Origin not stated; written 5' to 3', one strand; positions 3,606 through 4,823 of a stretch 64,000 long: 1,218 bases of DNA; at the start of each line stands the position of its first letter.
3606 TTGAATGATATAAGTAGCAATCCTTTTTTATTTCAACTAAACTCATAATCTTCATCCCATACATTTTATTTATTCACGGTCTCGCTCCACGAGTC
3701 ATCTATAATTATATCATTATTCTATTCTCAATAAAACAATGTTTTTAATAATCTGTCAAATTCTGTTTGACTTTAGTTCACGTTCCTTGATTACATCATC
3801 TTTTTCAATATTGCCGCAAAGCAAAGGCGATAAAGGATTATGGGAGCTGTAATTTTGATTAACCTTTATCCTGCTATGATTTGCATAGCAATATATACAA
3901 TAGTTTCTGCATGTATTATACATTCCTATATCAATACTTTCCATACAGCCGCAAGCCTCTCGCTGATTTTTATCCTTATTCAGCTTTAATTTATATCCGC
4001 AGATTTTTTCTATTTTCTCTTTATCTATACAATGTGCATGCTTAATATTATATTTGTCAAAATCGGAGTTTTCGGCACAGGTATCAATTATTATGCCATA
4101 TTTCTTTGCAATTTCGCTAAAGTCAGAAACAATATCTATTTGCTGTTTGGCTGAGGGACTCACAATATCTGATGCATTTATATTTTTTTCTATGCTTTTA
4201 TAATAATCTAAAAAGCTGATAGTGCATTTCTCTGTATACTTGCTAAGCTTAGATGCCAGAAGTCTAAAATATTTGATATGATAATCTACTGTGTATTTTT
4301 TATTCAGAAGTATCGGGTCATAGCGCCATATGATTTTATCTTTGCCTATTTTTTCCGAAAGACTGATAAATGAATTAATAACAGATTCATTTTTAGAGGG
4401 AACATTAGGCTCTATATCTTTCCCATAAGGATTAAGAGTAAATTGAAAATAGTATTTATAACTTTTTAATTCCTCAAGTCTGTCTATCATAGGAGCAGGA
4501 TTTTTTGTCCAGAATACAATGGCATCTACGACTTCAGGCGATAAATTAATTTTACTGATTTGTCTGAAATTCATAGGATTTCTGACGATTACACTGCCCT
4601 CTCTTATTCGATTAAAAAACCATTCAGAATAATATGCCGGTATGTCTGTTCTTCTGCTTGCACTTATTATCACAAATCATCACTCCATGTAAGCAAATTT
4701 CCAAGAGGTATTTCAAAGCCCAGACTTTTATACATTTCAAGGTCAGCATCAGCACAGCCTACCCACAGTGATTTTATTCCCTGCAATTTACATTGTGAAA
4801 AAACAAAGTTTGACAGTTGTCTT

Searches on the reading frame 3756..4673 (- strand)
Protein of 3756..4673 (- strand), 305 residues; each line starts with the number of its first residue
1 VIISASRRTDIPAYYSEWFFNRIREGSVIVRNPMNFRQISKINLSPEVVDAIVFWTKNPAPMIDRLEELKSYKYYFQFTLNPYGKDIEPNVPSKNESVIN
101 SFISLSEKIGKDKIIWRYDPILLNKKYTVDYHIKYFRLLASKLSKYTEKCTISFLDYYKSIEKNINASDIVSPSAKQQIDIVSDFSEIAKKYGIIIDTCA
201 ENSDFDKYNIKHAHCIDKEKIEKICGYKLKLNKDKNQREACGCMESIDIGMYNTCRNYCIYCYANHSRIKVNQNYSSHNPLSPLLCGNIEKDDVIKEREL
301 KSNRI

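Call 3: search_protein_families(library=pfam, proteins=[window:3756-4673:-], max_evalue=0.01)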
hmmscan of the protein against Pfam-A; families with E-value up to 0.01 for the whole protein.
window:3756-4673:- (305 aa): 1 family
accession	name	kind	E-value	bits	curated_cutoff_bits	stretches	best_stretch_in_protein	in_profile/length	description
PF08902.16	DUF1848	-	2.9e-110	368.7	30.5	1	2-264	1-262/262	Domain of unknown function (DUF1848)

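Call 4: search_protein_families(library=ncbifam, proteins=[window:3756-4673:-], max_evalue=0.01)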
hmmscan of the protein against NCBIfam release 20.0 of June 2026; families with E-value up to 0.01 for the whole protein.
window:3756-4673:- (305 aa): 0 families

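Call 6: search_solved_structures(query=window:3756-4673:-, max_evalue=1)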
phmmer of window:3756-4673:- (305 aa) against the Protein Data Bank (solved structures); distinct sequences matched with E-value up to 1: 3.
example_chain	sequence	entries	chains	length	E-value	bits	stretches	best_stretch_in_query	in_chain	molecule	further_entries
8gxe_B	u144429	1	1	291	0.037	16.6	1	13-79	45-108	Tyrosine-protein phosphatase non-receptor type 21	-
8y8y_A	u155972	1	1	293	0.037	16.6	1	13-79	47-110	Tyrosine-protein phosphatase non-receptor type 21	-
8gvl_A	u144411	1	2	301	0.038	16.6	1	13-79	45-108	Tyrosine-protein phosphatase non-receptor type 21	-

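Call 12: find_homologous_proteins(query=window:3756-4673:-, max_evalue=1e-10)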
Query window:3756-4673:- (305 aa): 8000 proteins with E <= 1e-10 among 8000 candidates; the best 120 are listed.
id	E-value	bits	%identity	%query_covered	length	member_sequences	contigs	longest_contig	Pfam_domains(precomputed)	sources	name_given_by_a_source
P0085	2.5e-202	689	100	100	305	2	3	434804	PF08902.17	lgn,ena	-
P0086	1.8e-186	637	91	100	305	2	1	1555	PF08902.17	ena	-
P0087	1.9e-171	587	82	100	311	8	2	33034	PF08902.17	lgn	-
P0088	1.1e-161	555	79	100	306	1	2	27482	PF08902.17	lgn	-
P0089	4.2e-161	553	78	100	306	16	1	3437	PF08902.17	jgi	-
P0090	8.7e-157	539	77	100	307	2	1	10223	PF08902.17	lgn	-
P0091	2.8e-156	537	76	100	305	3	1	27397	PF08902.17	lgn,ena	-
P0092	2.2e-142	492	69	99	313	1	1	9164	PF08902.17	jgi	-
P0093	3.1e-140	485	66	100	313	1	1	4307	PF08902.17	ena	-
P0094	1.2e-137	476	66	100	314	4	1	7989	PF08902.17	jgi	jgi:hypothetical protein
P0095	4.4e-136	471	65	100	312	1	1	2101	PF08902.17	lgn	-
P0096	1.1e-135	470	65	100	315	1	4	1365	PF08902.17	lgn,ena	-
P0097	1.6e-135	469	64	99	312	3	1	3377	PF08902.17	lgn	-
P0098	2.4e-135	469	65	100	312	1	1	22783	PF08902.17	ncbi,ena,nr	ncbi:MAG: DUF1848 domain-containing protein [Clostridia bacterium]|nr:DUF1848 domain-containing prot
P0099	5.4e-135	468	64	100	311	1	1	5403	PF08902.17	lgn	-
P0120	8.1e-132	457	62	99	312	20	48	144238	PF08902.17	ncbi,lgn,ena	-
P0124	2.4e-131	456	63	100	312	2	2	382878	PF08902.17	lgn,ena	-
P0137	1.5e-130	453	61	100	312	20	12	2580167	PF08902.17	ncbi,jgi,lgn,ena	jgi:DNA repair photolyase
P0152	1.6e-129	450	64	99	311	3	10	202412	PF08902.17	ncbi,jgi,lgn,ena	-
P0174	8.3e-129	447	60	100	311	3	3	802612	PF08902.17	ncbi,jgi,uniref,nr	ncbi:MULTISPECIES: DUF1848 domain-containing protein [unclassified Dehalobacter]|uniref:DUF1848 doma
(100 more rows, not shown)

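Call 45: search_solved_structures(query=A3, max_evalue=10)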
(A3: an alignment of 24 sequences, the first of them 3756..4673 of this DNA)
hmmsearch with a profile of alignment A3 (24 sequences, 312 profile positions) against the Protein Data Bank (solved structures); distinct sequences matched with E-value up to 10: 3.
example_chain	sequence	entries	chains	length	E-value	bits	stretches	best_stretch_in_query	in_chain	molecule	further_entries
8gxe_B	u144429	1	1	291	0.0048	19.4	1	13-79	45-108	Tyrosine-protein phosphatase non-receptor type 21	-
8y8y_A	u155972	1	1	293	0.0048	19.4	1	13-79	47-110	Tyrosine-protein phosphatase non-receptor type 21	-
8gvl_A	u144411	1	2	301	0.0061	19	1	13-79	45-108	Tyrosine-protein phosphatase non-receptor type 21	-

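Call 47: find_encoding_contigs(protein=P0085, flank=10000, max_places=4)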
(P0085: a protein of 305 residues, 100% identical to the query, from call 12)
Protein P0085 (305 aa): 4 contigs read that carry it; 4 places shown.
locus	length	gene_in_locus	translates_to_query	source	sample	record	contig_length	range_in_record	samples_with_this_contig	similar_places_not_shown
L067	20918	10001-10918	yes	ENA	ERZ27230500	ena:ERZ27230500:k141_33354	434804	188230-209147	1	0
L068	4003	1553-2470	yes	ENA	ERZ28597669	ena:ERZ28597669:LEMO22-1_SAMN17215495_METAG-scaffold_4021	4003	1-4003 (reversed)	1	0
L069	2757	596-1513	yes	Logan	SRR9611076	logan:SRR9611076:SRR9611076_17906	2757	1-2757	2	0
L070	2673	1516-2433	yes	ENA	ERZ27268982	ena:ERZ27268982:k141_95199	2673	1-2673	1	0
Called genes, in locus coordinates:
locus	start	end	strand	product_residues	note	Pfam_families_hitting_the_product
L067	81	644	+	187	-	PF00881:Nitroreductase, PF14512:TM1586_NiRdase (weak), PF00881:Nitroreductase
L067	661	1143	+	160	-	PF00583:Acetyltransf_1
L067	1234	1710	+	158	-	PF04266:ASCH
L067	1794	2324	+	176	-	PF13302:Acetyltransf_3, PF00583:Acetyltransf_1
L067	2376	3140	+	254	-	PF12746:GNAT_acetyltran, PF00583:Acetyltransf_1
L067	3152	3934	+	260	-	-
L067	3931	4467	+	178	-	PF13302:Acetyltransf_3, PF00583:Acetyltransf_1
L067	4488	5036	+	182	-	PF13527:Acetyltransf_9 (weak), PF00583:Acetyltransf_1, PF13673:Acetyltransf_10 (weak), PF13508:Acetyltransf_7 (weak)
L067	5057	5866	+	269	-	PF01209:Ubie_methyltran, PF05148:Methyltransf_8 (weak), PF13489:Methyltransf_23 (weak), PF13847:Methyltransf_31, PF08241:Methyltransf_11, PF08242:Methyltransf_12 (weak), PF13649:Methyltransf_25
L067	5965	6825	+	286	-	PF00165:HTH_AraC (faint), PF12833:HTH_18, PF06445:GyrI-like, PF14526:Cass2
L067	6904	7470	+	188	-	PF13302:Acetyltransf_3, PF13420:Acetyltransf_4, PF00583:Acetyltransf_1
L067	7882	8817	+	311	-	-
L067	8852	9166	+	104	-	-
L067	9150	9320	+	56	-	PF27208:TP_0214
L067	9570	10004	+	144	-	PF00583:Acetyltransf_1, PF13673:Acetyltransf_10, PF13508:Acetyltransf_7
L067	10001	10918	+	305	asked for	PF08902:DUF1848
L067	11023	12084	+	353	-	PF24037:DUF7346 (faint), PF01022:HTH_5, PF12840:HTH_20 (weak), PF13412:HTH_24 (weak)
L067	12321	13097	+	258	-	PF00005:ABC_tran, PF13304:AAA_21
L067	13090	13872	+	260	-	PF01061:ABC2_membrane (weak), PF12698:ABC2_membrane_3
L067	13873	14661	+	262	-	PF01061:ABC2_membrane, PF12698:ABC2_membrane_3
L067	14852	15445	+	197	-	PF00881:Nitroreductase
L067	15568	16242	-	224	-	PF12844:HTH_19, PF01381:HTH_3, PF00717:Peptidase_S24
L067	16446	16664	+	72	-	-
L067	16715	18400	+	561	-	-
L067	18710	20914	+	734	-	PF03477:ATP-cone, PF13597:NRDD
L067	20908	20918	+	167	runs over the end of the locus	PF13353:Fer4_12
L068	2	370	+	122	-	?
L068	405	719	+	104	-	-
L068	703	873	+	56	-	PF27208:TP_0214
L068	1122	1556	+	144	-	PF00583:Acetyltransf_1, PF13673:Acetyltransf_10, PF13508:Acetyltransf_7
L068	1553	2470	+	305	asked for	PF08902:DUF1848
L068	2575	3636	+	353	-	PF24037:DUF7346 (faint), PF01022:HTH_5, PF12840:HTH_20 (weak), PF13412:HTH_24 (weak)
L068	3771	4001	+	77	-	?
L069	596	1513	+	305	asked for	PF08902:DUF1848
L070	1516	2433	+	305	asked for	PF08902:DUF1848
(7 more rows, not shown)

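Call 60: search_protein_families(library=ncbifam, proteins=[L067:12321-13097:+, L067:13090-13872:+, L067:13873-14661:+], max_evalue=0.00001)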
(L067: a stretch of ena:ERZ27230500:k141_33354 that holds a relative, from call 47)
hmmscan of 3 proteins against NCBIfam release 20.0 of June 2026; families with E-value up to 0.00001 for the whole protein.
L067:12321-13097:+ (258 aa): 185 families (the best 25 are shown)
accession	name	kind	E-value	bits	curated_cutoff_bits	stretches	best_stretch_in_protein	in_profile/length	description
TIGR01188.1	drrA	subfamily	1e-83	281.1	312.45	1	25-236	5-215/302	daunorubicin resistance ABC transporter, ATP-binding protein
TIGR03522.1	GldA_ABC_ATP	equivalog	4.1e-57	193.9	402.6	1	27-235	16-222/301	gliding motility-associated ABC transporter ATP-binding subunit GldA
NF033858.1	ABC2_perm_RbbA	equivalog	6.5e-53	179.8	1050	1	26-252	279-501/909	ribosome-associated ATPase/putative transporter RbbA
NF010060.0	PRK13537.1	equivalog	5.1e-50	170.1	521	1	29-232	31-233/314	nodulation factor ABC transporter ATP-binding protein NodI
TIGR03740.1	galliderm_ABC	subfamily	9.1e-49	166.1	309.75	1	24-227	11-206/223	lantibiotic protection ABC transporter ATP-binding subunit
NF010059.0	PRK13536.1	equivalog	3.7e-46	157.5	549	1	28-232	58-261/342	nodulation factor ABC transporter ATP-binding protein NodI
TIGR01288.1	nodI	equivalog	8.1e-45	153.1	424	1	30-225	21-215/303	nodulation factor ABC transporter ATP-binding protein NodI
TIGR03864.1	PQQ_ABC_ATP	hypoth_equivalog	8.4e-44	149.8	302.25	1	27-249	15-233/236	ABC transporter, ATP-binding subunit, PQQ-dependent alcohol dehydrogenase system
TIGR04406.1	LPS_export_lptB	equivalog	4.8e-39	134.1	240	1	25-233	13-223/239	LPS export ABC transporter ATP-binding protein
NF043075.1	MMSYN1_0197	equivalog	9.4e-38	130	550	1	5-232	3-220/341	spermidine/putrescine ABC transporter ATP-binding protein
TIGR04521.1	ECF_ATPase_2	equivalog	1e-37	129.8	330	1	23-240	15-240/279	energy-coupling factor transporter ATPase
TIGR01186.1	proV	subfamily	4e-37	128.2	326.6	1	27-232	7-217/363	betaine/proline/choline family ABC transporter ATP-binding protein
TIGR04520.1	ECF_ATPase_1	equivalog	2e-35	122.5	315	1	23-235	12-226/269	energy-coupling factor transporter ATPase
TIGR00968.1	3a0106s01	subfamily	1.2e-34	119.9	342.75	1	25-234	12-220/237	sulfate ABC transporter ATP-binding protein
TIGR01257.1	rim_protein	equivalog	1.7e-32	111.4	4012.85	1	2-236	1935-2161/2272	rim ABC transporter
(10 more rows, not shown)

L067:13090-13872:+ (260 aa): 0 families

L067:13873-14661:+ (262 aa): 3 families
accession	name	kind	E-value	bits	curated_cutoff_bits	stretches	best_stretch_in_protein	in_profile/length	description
TIGR01247.1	drrB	subfamily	9.3e-12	45.1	223.05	1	20-220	5-209/236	daunorubicin resistance ABC transporter membrane protein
TIGR00025.1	Mtu_efflux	paralog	3.9e-08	33.1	146.9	1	70-242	53-231/238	ABC transporter efflux protein, DrrB family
TIGR03062.1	pip_yhgE_Cterm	subfamily_domain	2.5e-07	30.5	102.2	1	52-249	22-206/208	YhgE/Pip family protein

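Call 65: find_encoding_contigs(protein=P0137, flank=5000, max_places=4)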
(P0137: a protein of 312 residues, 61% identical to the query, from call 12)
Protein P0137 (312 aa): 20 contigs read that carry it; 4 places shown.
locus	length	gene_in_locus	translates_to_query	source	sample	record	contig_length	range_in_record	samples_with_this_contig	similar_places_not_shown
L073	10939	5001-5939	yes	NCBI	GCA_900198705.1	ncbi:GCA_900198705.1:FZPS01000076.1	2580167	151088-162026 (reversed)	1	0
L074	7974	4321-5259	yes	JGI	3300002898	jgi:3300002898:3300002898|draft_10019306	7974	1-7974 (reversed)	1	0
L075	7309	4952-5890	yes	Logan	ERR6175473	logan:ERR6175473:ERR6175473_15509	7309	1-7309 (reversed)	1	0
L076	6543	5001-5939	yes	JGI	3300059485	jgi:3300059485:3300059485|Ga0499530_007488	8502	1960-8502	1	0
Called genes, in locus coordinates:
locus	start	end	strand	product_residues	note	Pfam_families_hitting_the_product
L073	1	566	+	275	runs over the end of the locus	PF02535:Zip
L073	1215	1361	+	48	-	-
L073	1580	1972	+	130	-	PF14534:DUF4440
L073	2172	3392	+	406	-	PF01966:HD, PF13286:HD_assoc (weak)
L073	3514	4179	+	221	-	-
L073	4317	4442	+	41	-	-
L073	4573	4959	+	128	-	PF00156:Pribosyltran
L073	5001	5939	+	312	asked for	PF08902:DUF1848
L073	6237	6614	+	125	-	PF00383:dCMP_cyt_deam_1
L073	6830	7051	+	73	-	-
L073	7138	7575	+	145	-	-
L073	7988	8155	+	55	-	-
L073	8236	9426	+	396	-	PF22421:SYY_C-terminal (faint), PF00579:tRNA-synt_1b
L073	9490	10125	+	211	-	PF00583:Acetyltransf_1, PF13508:Acetyltransf_7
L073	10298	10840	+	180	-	-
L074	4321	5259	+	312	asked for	PF08902:DUF1848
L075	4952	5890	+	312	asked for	PF08902:DUF1848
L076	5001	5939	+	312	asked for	PF08902:DUF1848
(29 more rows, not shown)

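Call 68: find_encoding_contigs(protein=P0174, flank=4000, max_places=1)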
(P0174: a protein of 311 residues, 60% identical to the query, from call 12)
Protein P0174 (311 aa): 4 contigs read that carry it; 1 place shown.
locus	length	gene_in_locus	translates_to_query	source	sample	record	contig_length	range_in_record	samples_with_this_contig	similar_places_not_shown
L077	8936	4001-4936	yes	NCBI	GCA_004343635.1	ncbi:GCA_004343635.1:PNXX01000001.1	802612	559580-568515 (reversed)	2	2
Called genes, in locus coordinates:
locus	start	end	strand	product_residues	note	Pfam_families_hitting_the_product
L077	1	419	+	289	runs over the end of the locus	PF00106:adh_short, PF08659:KR, PF13561:adh_short_C2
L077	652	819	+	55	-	-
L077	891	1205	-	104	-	PF02915:Rubrerythrin (faint), PF03232:COQ7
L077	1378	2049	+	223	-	PF13476:AAA_23, PF02463:SMC_N, PF13175:AAA_15 (weak), PF13555:AAA_29 (weak), PF13304:AAA_21 (weak)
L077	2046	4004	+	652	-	-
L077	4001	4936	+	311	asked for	PF08902:DUF1848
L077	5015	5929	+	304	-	PF00165:HTH_AraC (faint), PF12833:HTH_18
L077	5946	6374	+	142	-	PF02353:CMAS (weak), PF13489:Methyltransf_23, PF01209:Ubie_methyltran, PF06325:PrmA (weak), PF13847:Methyltransf_31, PF08241:Methyltransf_11, PF08242:Methyltransf_12, PF13649:Methyltransf_25, +1 more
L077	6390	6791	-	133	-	-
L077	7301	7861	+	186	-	-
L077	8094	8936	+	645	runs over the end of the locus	PF09992:NAGPA, PF04122:CW_binding_2 (weak)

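Call 69: find_encoding_contigs(protein=P0120, flank=4000, max_places=1)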
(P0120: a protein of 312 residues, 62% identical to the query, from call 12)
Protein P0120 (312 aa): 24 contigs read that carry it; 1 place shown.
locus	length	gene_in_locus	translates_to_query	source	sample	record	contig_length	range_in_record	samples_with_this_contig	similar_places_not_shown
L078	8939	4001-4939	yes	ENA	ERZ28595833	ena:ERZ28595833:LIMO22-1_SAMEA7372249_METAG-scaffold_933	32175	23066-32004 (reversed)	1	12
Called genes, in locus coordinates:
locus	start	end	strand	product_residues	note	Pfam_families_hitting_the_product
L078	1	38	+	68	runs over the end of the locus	?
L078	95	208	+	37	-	-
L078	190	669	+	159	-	PF04383:KilA-N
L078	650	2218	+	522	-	PF00239:Resolvase, PF07508:Recombinase, PF13408:Zn_ribbon_recom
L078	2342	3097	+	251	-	PF19952:DUF6414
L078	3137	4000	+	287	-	-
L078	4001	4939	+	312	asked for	PF08902:DUF1848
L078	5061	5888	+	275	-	PF14337:Abi_alpha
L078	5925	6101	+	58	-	-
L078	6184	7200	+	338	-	PF17761:DUF1016_N, PF06250:YhcG_C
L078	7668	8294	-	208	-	PF14196:ATC_hydrolase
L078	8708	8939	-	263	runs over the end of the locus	PF01209:Ubie_methyltran, PF05175:MTS, PF13489:Methyltransf_23, PF02390:Methyltransf_4, PF13847:Methyltransf_31, PF08241:Methyltransf_11, PF08242:Methyltransf_12, PF13649:Methyltransf_25, +1 more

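Call 70: find_encoding_contigs(protein=P0152, flank=4000, max_places=1)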
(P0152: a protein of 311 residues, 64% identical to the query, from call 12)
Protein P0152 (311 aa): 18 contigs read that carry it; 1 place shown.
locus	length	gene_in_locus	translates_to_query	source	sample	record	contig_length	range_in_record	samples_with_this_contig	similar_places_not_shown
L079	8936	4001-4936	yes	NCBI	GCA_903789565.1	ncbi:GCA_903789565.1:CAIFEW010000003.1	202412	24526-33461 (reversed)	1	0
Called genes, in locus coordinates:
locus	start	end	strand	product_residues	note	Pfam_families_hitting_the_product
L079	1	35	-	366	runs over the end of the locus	PF14659:Phage_int_SAM_3, PF22022:Phage_int_M (weak), PF00589:Phage_integrase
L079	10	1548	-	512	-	PF17854:FtsK_alpha, PF01580:FtsK_SpoIIIE, PF09397:FtsK_gamma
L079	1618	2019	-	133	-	PF15919:HicB_lk_antitox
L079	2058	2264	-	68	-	PF07927:HicA_toxin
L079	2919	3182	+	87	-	PF01527:HTH_Tnp_1, PF02796:HTH_7 (weak), PF13384:HTH_23 (weak), PF13518:HTH_28, PF13551:HTH_29 (weak)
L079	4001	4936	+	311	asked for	PF08902:DUF1848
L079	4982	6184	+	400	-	PF20464:MmeI_N, PF20465:MmeI_hel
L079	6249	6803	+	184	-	-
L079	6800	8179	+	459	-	-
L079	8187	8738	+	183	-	-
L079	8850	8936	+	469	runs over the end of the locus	-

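Call 71: find_encoding_contigs(protein=P0124, flank=4000, max_places=1)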
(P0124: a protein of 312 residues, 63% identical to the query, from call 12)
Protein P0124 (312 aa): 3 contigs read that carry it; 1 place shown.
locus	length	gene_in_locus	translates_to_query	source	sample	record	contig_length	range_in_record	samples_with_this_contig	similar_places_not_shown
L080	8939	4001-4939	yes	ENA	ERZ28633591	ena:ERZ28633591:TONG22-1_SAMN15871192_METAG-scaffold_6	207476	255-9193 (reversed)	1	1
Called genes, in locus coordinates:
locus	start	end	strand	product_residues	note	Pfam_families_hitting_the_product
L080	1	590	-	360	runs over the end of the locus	PF01381:HTH_3, PF12844:HTH_19, PF13560:HTH_31 (weak), PF13181:TPR_8 (faint), PF13428:TPR_14 (faint), PF14559:TPR_19 (faint), PF13431:TPR_17 (faint), PF07719:TPR_2 (faint), +2 more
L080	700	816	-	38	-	-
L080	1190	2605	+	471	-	PF03432:Relaxase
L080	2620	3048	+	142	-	-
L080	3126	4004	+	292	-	-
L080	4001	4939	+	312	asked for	PF08902:DUF1848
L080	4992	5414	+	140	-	PF01981:PTH2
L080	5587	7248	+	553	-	PF04542:Sigma70_r2, PF04545:Sigma70_r4 (weak), PF08281:Sigma70_r4_2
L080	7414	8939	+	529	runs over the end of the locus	PF04542:Sigma70_r2 (weak), PF04545:Sigma70_r4 (faint)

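Call 72: search_protein_families(library=padloc, proteins=[window:3756-4673:-], max_evalue=0.01)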
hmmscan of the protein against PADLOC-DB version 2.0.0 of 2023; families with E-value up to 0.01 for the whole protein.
window:3756-4673:- (305 aa): 1 family
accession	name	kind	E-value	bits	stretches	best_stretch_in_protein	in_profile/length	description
PDLC03815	RTasDUF1848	-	6.8e-51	171.4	1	1-267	1-241/242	DRT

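Call 73: search_protein_families(library=phrogs, proteins=[window:3756-4673:-], max_evalue=0.001)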
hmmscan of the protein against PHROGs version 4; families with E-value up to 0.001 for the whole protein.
window:3756-4673:- (305 aa): 0 families

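Call 81: search_solved_structures(query=L067:13873-14661:+, max_evalue=1)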
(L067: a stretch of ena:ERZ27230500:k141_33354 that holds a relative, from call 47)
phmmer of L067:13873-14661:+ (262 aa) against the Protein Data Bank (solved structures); distinct sequences matched with E-value up to 1: 4.
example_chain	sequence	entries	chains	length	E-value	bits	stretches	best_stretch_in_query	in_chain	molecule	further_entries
9ju6_A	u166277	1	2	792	0.0057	19.3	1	114-220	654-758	ABC transporter G family member 23-like Protein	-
8yzp_A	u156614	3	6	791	0.0057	19.3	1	114-220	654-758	ABC transporter G family member 23-like Protein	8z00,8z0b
8z01_A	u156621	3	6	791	0.0057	19.3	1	114-220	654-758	ABC transporter G family member 23-like Protein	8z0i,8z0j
6jbh_C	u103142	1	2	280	0.029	17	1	25-218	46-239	TarG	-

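Call 82: search_solved_structures(query=L067:13090-13872:+, max_evalue=1)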
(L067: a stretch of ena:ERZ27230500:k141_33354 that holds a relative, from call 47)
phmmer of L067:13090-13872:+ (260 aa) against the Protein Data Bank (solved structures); distinct sequences matched with E-value up to 1: 5.
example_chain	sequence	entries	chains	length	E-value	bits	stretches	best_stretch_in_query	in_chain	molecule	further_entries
9ju6_A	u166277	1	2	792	0.65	13.1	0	78-203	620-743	ABC transporter G family member 23-like Protein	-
8z01_A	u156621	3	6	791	0.67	13.1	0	78-203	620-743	ABC transporter G family member 23-like Protein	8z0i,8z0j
8yzp_A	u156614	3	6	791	0.67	13.1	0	78-203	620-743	ABC transporter G family member 23-like Protein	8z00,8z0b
8tsh_C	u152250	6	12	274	0.81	12.8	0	142-211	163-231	Transport permease protein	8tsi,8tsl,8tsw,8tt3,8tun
5x1y_B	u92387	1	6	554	0.98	12.5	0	51-112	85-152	Mercuric reductase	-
